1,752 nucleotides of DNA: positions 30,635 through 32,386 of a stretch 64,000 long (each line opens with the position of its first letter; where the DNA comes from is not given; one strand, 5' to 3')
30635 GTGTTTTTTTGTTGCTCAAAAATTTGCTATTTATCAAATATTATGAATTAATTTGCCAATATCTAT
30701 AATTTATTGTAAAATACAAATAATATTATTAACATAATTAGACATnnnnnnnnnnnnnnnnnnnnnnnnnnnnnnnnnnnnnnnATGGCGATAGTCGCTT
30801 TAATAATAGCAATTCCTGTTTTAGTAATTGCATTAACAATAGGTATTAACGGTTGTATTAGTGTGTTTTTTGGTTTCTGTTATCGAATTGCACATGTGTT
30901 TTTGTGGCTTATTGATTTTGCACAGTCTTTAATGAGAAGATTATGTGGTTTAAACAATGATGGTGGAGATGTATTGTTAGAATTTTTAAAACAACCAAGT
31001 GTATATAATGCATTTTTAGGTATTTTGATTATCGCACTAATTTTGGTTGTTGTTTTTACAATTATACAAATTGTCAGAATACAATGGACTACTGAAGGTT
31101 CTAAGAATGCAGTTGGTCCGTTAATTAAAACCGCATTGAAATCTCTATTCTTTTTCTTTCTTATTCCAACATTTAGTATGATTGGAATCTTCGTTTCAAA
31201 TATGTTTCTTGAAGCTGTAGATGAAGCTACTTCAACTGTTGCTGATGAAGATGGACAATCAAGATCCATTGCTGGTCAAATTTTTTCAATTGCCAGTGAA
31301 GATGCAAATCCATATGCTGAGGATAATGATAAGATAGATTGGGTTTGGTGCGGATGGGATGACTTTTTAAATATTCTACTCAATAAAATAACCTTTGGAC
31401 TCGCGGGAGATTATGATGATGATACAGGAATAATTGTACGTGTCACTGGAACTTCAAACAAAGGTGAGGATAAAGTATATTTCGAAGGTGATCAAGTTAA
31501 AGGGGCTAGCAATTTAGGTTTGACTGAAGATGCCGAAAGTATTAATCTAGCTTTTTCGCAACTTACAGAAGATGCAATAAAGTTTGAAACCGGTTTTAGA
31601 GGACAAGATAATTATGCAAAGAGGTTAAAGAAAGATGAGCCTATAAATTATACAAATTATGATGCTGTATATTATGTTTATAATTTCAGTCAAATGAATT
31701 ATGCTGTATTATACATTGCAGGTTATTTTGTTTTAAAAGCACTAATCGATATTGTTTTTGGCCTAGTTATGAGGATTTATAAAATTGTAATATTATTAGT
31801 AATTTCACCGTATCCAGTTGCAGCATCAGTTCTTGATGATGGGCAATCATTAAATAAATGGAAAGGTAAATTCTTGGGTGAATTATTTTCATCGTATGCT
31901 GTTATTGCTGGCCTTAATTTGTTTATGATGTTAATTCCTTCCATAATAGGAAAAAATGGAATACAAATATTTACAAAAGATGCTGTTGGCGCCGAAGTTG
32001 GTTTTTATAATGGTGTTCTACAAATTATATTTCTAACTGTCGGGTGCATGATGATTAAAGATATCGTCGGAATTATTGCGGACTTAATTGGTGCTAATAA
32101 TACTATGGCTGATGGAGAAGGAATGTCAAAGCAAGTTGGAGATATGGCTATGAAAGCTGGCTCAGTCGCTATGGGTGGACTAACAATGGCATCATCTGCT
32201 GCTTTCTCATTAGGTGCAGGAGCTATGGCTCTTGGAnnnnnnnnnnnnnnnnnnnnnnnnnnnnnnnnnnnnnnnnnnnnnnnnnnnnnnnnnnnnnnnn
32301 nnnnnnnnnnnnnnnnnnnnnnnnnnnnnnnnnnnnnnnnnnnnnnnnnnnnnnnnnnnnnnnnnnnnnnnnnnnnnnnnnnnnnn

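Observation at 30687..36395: Three-gene operon of unknown function: VirB6/TrbL/TcpH-like polytopic membrane protein plus two acidic coiled-coil cytoplasmic proteins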

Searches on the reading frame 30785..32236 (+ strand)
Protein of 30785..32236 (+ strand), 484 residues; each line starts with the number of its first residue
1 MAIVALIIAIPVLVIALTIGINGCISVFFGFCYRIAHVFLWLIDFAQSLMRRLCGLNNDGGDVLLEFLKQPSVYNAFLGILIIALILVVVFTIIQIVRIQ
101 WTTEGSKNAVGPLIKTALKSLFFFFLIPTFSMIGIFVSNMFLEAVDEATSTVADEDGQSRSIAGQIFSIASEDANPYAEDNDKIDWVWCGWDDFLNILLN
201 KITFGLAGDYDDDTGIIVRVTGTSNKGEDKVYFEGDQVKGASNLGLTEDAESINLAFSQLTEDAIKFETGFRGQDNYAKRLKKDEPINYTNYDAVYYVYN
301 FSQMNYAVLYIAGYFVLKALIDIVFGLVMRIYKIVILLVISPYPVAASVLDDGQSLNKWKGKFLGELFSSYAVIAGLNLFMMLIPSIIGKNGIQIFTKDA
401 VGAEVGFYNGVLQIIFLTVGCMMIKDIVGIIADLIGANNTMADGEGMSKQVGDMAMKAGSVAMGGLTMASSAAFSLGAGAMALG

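Call 28: search_protein_representatives(alignment_id=A2)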
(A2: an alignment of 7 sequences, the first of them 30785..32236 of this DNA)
Query: 7 sequences, 482 profile positions. Proteins with E-value up to 0.001 (for the whole library): 2337; up to 1e-10: 1988; up to 1e-30: 1122. The best 150 are listed.
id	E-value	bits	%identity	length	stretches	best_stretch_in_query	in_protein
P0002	6.4e-221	750.7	-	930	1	1-481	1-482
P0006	2.4e-215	732.4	-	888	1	1-480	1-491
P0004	2.0e-208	709.5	-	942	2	1-477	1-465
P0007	6.6e-194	661.7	-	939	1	1-481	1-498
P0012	3.1e-157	540.7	-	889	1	5-478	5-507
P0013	1.0e-156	539.0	-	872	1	4-479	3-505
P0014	4.9e-153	526.9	-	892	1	1-478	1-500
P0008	6.0e-141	487.0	-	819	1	92-475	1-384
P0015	1.6e-136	472.4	-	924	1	1-480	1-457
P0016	4.9e-125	434.5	-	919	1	1-477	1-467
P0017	2.2e-122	425.8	-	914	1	1-471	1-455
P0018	1.9e-119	416.1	-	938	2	250-478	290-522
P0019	9.4e-118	410.5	-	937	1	1-474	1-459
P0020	2.0e-117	409.4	-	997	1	1-480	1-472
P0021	1.3e-116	406.8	-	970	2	232-478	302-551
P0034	7.4e-106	371.3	-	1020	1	7-468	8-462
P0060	4.6e-91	322.5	-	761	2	294-479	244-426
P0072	1.6e-84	300.9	-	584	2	280-478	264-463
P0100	2.2e-76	274.1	-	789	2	256-477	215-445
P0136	2.1e-72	260.9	-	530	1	8-477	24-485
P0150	2.6e-70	254.1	-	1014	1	30-476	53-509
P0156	1.3e-69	251.8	-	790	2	21-179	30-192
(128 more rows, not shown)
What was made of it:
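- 30785..32236 (+): g1 N-terminal membrane domain (aa 1-484). It is the conserved core of a family of 2337 50%-identity clusters. The residues invariant across the family (G55, P128, G134, R330, W359, N378) are retained. Profile search in call 28.
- Profile E-values to T4SS-embedded homologues reach 1e-100 and beyond (call 28).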

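Call 29: predict_structure(alignment_id=A2)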
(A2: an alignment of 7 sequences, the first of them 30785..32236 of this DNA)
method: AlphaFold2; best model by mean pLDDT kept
length: 484 residues; sequences in the alignment: 7
mean_pLDDT: 48.9   pTM: 0.45
mean pLDDT of the five models: 48.9, 45.4, 39.2, 39.1, 34.9
residues with pLDDT >= 90: 0; 70-90: 10; 50-70: 215; < 50: 259
segments of 3 or more residues with pLDDT < 50: 1-9, 11-27, 99-110, 148-160, 173-303, 349-374, 435-484
pLDDT, mean of each block of 10 residues (from residue 1): 41 43 45 57 67 61 61 63 61 54 47 55 58 57 50 42 58 47 35 35 33 41 40 37 42 38 26 30 41 41 54 66 68 65 52 44 37 53 60 61 63 70 62 48 40 42 35 28 27
secondary structure, 60 per line:
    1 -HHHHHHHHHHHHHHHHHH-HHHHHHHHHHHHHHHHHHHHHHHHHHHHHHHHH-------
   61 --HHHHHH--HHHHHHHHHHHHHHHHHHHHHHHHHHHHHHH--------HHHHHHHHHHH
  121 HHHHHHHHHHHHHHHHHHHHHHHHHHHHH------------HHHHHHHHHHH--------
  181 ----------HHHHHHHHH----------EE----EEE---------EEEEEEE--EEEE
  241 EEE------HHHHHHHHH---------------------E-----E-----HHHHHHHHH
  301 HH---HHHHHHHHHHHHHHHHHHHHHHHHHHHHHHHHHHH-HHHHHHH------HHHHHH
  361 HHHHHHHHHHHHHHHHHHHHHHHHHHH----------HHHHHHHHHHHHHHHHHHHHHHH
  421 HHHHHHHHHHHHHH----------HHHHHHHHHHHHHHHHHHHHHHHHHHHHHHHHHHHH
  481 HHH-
elements in order: H2-19 H21-53 H63-68 H71-101 H110-149 H162-172 H191-199 E216-218 E228-234 E237-243 H250-258 H292-302 H306-340 H342-348 H355-387 H398-434 H445-483
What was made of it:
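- Tried and rejected: With a 7-sequence alignment the model was unusable (pLDDT 49, call 29).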

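Call 30: list_cluster_members(proteins=[P0012, P0015, P0020, P0034, P0060, P0072, P0100, P0136, P0150, P0156])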
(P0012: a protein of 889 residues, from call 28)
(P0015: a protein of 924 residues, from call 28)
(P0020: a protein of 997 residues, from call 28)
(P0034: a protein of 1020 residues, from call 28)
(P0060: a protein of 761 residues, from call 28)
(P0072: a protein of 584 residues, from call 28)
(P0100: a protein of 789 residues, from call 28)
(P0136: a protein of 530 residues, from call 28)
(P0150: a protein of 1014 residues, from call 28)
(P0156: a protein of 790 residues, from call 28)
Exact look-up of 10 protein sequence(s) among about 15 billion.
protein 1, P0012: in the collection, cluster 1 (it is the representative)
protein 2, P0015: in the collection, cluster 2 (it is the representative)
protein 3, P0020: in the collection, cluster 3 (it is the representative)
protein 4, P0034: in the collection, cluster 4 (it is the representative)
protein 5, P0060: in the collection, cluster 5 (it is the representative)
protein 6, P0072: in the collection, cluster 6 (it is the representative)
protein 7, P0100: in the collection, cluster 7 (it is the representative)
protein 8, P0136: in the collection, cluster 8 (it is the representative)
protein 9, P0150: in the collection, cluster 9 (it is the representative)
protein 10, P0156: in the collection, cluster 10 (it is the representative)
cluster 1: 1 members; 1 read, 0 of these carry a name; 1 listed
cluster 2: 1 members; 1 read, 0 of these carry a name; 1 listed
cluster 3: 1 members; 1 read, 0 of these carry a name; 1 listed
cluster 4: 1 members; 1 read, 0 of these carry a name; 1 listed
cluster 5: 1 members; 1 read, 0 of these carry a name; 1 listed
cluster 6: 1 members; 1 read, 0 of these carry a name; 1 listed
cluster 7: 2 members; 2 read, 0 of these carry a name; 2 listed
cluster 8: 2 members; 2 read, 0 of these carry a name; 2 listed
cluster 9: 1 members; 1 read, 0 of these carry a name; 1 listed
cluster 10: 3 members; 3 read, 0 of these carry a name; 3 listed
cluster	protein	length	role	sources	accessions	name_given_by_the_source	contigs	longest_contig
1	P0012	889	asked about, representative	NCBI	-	-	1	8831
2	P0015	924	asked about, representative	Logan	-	-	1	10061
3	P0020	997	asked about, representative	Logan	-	-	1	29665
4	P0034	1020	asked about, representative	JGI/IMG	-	-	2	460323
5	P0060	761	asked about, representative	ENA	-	-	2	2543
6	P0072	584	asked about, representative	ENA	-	-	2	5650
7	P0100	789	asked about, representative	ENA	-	-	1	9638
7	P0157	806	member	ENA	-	-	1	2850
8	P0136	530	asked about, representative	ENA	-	-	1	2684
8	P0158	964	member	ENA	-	-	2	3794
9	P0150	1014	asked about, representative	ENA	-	-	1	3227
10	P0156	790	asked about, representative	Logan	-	-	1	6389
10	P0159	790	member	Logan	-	-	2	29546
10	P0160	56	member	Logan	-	-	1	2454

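Call 38: find_related_loci(query=A5, collection=genome_contigs, flank=10000)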
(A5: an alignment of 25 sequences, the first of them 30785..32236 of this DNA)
Query A5 (484 aa) in genome_contigs; peptide patterns used: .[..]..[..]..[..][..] (x = any residue, [..] = any of these).
62 stretches matched a pattern; 28 encode a relative of the query (tblastn E <= 1e-3); 28 distinct loci.
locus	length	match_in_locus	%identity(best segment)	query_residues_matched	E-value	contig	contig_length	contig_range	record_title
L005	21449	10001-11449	42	6-463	9e-110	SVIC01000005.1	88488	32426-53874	MAG: Clostridiales bacterium isolate SIG400 NODE_6377_length_88488_cov_1.777911, whole genome shotgun sequence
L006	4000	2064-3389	46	2-453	3e-110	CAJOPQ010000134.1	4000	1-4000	uncultured Clostridia bacterium isolate Rumen_Coassembly_mag_626 genome assembly, contig: k87_26664723, whole genome sho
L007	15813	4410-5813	39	1-456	1e-86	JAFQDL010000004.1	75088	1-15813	MAG: Clostridia bacterium isolate RGIG1719 Goat_Cecum-2__c346919, whole genome shotgun sequence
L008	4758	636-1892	36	27-464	3e-72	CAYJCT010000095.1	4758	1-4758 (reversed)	MAG TPA_asm: uncultured Christensenella sp. isolate ERP122455_co2_205 genome assembly, contig: NODE_7825_length_4758_cov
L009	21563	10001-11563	32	26-473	2e-69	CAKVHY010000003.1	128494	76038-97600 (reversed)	MAG: uncultured Clostridia bacterium isolate REFINED_METABAT215_TOP10_CONTIGS_1500_ASSEMBLY_K77_MERGED__Hadza_MoBio_hadz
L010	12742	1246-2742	34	20-450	5e-62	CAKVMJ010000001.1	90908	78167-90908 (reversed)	MAG: uncultured Clostridia bacterium isolate REFINED_METABAT215_TOP10_CONTIGS_1500_ASSEMBLY_K77_MERGED__Hadza_MoBio_hadz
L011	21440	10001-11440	30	1-482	3e-59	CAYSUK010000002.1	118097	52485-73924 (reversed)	MAG TPA_asm: uncultured Christensenella sp. isolate SRP225648_co1_565 genome assembly, contig: NODE_168_length_118097_co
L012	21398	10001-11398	32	1-473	1e-58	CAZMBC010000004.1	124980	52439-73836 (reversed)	MAG TPA_asm: uncultured Christensenella sp. isolate binchicken_co370_262 genome assembly, contig: NODE_191_length_124980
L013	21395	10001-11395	30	1-473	2e-56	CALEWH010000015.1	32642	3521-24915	MAG TPA_asm: uncultured Clostridia bacterium isolate ERR906885_bin.24_CONCOCT_v1.1_MAG genome assembly, contig: ERZ10243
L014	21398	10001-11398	30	1-472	4e-56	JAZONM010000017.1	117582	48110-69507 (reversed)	MAG: Clostridia bacterium isolate T1900045639_YK20190333.MAGScoT_cleanbin_000015 SGB_8118_k141_1414859, whole genome sho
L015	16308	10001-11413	30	1-473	3e-55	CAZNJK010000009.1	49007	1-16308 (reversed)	MAG TPA_asm: uncultured Christensenella sp. isolate SRP225648_co1_73 genome assembly, contig: NODE_1236_length_49007_cov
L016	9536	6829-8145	28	3-484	2e-52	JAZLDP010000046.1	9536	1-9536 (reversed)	MAG: Clostridia bacterium isolate T1900045029_TC20190022.MAGScoT_cleanbin_000015 SGB_4447_k141_2223299, whole genome sho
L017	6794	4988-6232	29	31-478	9e-52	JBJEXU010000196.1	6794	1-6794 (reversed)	MAG: Christensenellales bacterium isolate LOHA03_bin.029 NODE_5092_length_6794_cov_5.194984, whole genome shotgun sequen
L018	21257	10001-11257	28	6-463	3e-51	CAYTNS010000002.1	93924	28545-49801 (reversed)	MAG TPA_asm: uncultured Christensenella sp. isolate SRP225648_co1_562 genome assembly, contig: NODE_289_length_93924_cov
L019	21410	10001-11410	33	1-482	4e-60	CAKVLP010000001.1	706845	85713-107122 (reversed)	MAG: uncultured Clostridia bacterium isolate REFINED_METABAT215_TOP10_CONTIGS_1500_ASSEMBLY_K77_MERGED__Hadza_MoBio_hadz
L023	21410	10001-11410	27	1-458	6e-45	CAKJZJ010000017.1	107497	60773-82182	Clostridiales bacterium isolate MAG-R023 genome assembly, contig: k141_85962, whole genome shotgun sequence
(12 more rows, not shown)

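Call 40: predict_structure(alignment_id=A4)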
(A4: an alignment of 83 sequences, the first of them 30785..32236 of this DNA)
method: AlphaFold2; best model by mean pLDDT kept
length: 484 residues; sequences in the alignment: 83
mean_pLDDT: 86.2   pTM: 0.81
mean pLDDT of the five models: 86.2, 84.0, 82.8, 82.8, 78.2
residues with pLDDT >= 90: 257; 70-90: 177; 50-70: 33; < 50: 17
segments of 3 or more residues with pLDDT < 50: 466-468, 473-484
pLDDT, mean of each block of 10 residues (from residue 1): 87 84 88 94 93 85 92 97 96 93 74 92 94 93 87 68 91 85 63 84 82 82 84 86 90 92 84 68 92 93 91 93 95 96 96 95 94 91 84 87 87 89 93 93 91 85 56 46 40
secondary structure, 60 per line:
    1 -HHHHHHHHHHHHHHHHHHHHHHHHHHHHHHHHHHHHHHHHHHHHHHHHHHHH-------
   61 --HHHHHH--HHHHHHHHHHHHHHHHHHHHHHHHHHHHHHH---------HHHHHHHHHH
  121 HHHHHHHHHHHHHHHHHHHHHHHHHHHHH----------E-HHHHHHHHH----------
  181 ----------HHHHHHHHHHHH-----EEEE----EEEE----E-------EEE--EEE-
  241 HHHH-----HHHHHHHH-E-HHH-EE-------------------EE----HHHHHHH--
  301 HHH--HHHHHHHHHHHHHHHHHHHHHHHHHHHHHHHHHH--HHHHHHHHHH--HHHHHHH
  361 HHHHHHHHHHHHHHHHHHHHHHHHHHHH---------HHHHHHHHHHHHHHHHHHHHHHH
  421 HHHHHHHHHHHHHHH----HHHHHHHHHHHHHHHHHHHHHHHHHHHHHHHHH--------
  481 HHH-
elements in order: H2-53 H63-68 H71-101 H111-149 H162-170 H191-202 E208-211 E216-219 E232-234 E237-239 H241-244 H250-257 H292-298 H306-339 H342-351 H354-388 H398-435 H440-472
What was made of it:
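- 30785..32236 (+): AF2 model with pLDDT 86 and pTM 0.81 in call 40.
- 31211..31699 (+): g1 acidic loop domain (aa 143-305) between TM blocks, with mixed helix and strand. Predicted to lie outside the cell by charge bias. Secondary structure of the AF2 model (call 40).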

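Call 46: fold_search(model_id=the predicted structure, library=pdb)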
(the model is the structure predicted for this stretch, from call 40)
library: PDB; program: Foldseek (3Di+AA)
matches with E <= 10: 78; with E <= 0.001: 0
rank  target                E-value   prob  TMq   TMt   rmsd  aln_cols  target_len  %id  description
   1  7o3v_F                1.1e+00  0.69  0.19  0.31   6.2       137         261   15  Stalk complex structure (TrwJ/VirB5-TrwI/VirB6) from the fully-assembled R388 type IV secretion system determined by c (released 2022-06-22)
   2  7n3n_B                1.1e+00  0.04  0.11  0.08  31.0       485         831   11  CryoEM structure of human NKCC1 state Fu-I (released 2022-09-28)
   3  7udn_B                1.2e+00  0.21  0.12  0.19  18.8       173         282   12  Crystal structure of designed helical repeat protein RPB_PLP1_R6 in alternative conformation 2 (released 2023-03-22)
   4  8rd2_B                1.3e+00  0.04  0.10  0.12  25.6       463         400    8  Trypanosoma brucei Invariant Surface Glycoprotein 75 (ISG75) (released 2024-02-14)
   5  8rtd_L                1.4e+00  0.60  0.18  0.30   6.1       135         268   15  Stalk-Arches-IMC structure from the fully-assembled R388 type IV secretion system determined by cryo-EM. (released 2024-06-19)
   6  8rtd_H                1.7e+00  0.25  0.15  0.27   7.7       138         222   13  Stalk-Arches-IMC structure from the fully-assembled R388 type IV secretion system determined by cryo-EM. (released 2024-06-19)
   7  6nph_A                1.8e+00  0.03  0.12  0.12  30.1       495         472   10  Structure of NKCC1 TM domain (released 2019-07-31)
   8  7o3v_J                1.9e+00  0.44  0.18  0.30   6.2       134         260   16  Stalk complex structure (TrwJ/VirB5-TrwI/VirB6) from the fully-assembled R388 type IV secretion system determined by c (released 2022-06-22)
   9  9b5z_F                2.0e+00  0.07  0.07  0.15  14.8       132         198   18  GluA2 flip Q in complex with TARPgamma2 at pH8, consensus structure of LBD-TMD-TARPgamma2 (released 2024-07-31)
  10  8rt9_F                2.3e+00  0.44  0.18  0.30   6.1       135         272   16  Stalk complex full-length structure (TrwJ/VirB5-TrwI/VirB6) from the fully-assembled R388 type IV secretion system det (released 2024-06-19)
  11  7o3v_H                2.4e+00  0.35  0.18  0.38   6.1       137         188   18  Stalk complex structure (TrwJ/VirB5-TrwI/VirB6) from the fully-assembled R388 type IV secretion system determined by c (released 2022-06-22)
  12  8fhn_A                2.5e+00  0.02  0.09  0.06  28.6       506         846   13  Cryo-EM structure of human NCC (class 2) (released 2023-02-15)
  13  8vpn_A                2.8e+00  0.02  0.12  0.08  28.7       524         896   11  Phosphorylated human NCC in complex with indapamide (released 2024-09-04)
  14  9qfh_W                3.6e+00  0.06  0.07  0.18  14.7       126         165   19  The composite map of of the AMPAR complex GluA3- TARP gamma2 in the apo state. (released 2025-07-09)
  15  8rtd_I                3.7e+00  0.15  0.15  0.28   7.7       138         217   13  Stalk-Arches-IMC structure from the fully-assembled R388 type IV secretion system determined by cryo-EM. (released 2024-06-19)
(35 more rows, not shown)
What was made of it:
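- On VirB6/TrbL (Pfam PF04610): 8 TrwI chains are in the top 35 (call 46).
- Closest known: VirB6/TrbL. Same: The best PDB fold matches are TrwI chains (call 46).
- The AF2 model (pLDDT 86, call 40) has TrwI/VirB6 chains as its top PDB match and as 8 of the top 35 matches (call 46).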

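Call 50: search_protein_families(library=pfam, proteins=[L023:6378-8426:-, L023:13108-15789:+, L023:9175-9495:+, L023:8769-9056:+, L023:16144-21183:+, L012:4-6065:-, L012:15774-18626:+, L012:19037-19957:-, L012:18665-18961:+], max_evalue=0.01)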
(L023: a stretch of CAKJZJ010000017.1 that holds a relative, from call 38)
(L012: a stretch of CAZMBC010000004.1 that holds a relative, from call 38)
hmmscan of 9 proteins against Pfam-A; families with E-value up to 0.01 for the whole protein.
L023:6378-8426:- (682 aa): 7 families
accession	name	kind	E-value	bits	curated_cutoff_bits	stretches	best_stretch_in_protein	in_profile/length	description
PF02534.20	T4SS-DNA_transf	-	1.8e-50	172.6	20.1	1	152-622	45-441/468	Type IV secretory system Conjugative DNA transfer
PF12696.13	TraG-D_C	-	5.2e-33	114.1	22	1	481-603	2-125/126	TraM recognition site of TraD and TraG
PF10412.15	TrwB_AAD_bind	-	7.9e-26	91.3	20.5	1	460-619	221-381/387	Type IV secretion-system coupling protein DNA-binding domain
PF00270.35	DEAD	-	0.002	18.3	26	1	153-207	16-70/167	DEAD/DEAH box helicase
PF10095.14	DUF2333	-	0.0044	16.5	22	0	337-438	121-217/330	Uncharacterized protein conserved in bacteria (DUF2333)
PF01935.23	DUF87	-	0.0083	16.7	23.2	0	143-213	15-82/220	Helicase HerA, central domain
PF01580.24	FtsK_SpoIIIE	-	0.0096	15.8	24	0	128-166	15-54/221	FtsK/SpoIIIE family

L023:13108-15789:+ (894 aa): 9 families
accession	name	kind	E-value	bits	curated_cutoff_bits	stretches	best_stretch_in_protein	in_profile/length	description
PF19044.6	P-loop_TraG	-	1.3e-16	60.8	25.8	1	503-823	27-317/413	TraG P-loop domain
PF12846.13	AAA_10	-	6.4e-09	35.8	27.5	1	502-546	18-62/362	AAA-like domain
PF01935.23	DUF87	-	1.8e-08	35.2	23.2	1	502-549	20-68/220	Helicase HerA, central domain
PF01580.24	FtsK_SpoIIIE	-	6.4e-05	22.9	24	1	501-541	35-79/221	FtsK/SpoIIIE family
PF10412.15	TrwB_AAD_bind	-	0.00024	20.5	20.5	1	502-570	12-71/387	Type IV secretion-system coupling protein DNA-binding domain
PF13401.12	AAA_22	-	0.001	19.8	27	0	506-542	6-42/130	AAA domain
PF04665.18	Pox_A32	-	0.0028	17.6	22.8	0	501-541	9-49/242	Poxvirus A32 protein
PF25199.1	nSTAND_NTPase5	-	0.0054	17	34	0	497-545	33-82/145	Novel STAND NTPase 5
PF01656.29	CbiA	-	0.0077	16.6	25.4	0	510-549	4-43/125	CobQ/CobB/MinD/ParA nucleotide binding domain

L023:9175-9495:+ (107 aa): 5 families
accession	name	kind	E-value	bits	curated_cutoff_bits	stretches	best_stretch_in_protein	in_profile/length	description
PF18895.5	T4SS_pilin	-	7.5e-06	26.4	26.6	1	25-87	8-70/71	Type IV secretion system pilin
PF04956.18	TrbC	-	0.0018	18.9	27.9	1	13-88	34-98/98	TrbC/VIRB2 pilin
PF11297.13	DUF3098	-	0.0059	16.6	25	0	11-47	28-64/67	Protein of unknown function (DUF3098)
PF07331.16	TctB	-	0.0089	16.6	29.1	1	31-98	32-96/137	Tripartite tricarboxylate transporter TctB family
PF23600.1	DUF7139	-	0.0089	16.1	30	0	21-85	13-78/150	Domain of unknown function (DUF7139)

L023:8769-9056:+ (96 aa): 4 families
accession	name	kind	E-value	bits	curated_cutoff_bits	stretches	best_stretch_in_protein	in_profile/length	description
PF18895.5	T4SS_pilin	-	1.3e-09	38.4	26.6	1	16-76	4-64/71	Type IV secretion system pilin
PF04956.18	TrbC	-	0.0016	19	27.9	1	10-74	30-89/98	TrbC/VIRB2 pilin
PF07666.16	MpPF26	-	0.002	18.5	37.2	1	29-76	15-67/75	M penetrans paralogue family 26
PF20664.2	DUF6814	-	0.0048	17.5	25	1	21-85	4-59/71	Family of unknown function (DUF6814)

L023:16144-21183:+ (1680 aa): 0 families

L012:4-6065:- (2020 aa): 0 families

L012:15774-18626:+ (951 aa): 0 families

L012:19037-19957:- (306 aa): 1 family
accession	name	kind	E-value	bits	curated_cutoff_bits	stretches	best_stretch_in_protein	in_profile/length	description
PF01116.26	F_bP_aldolase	-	2.5e-94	316.3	25.5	1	3-304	1-277/277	Fructose-bisphosphate aldolase class-II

L012:18665-18961:+ (99 aa): 0 families
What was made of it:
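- Their identities were confirmed by Pfam: PF02534 at 1.8e-50, P-loop_TraG at 1.3e-16, and PF18895 pilins (call 50).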
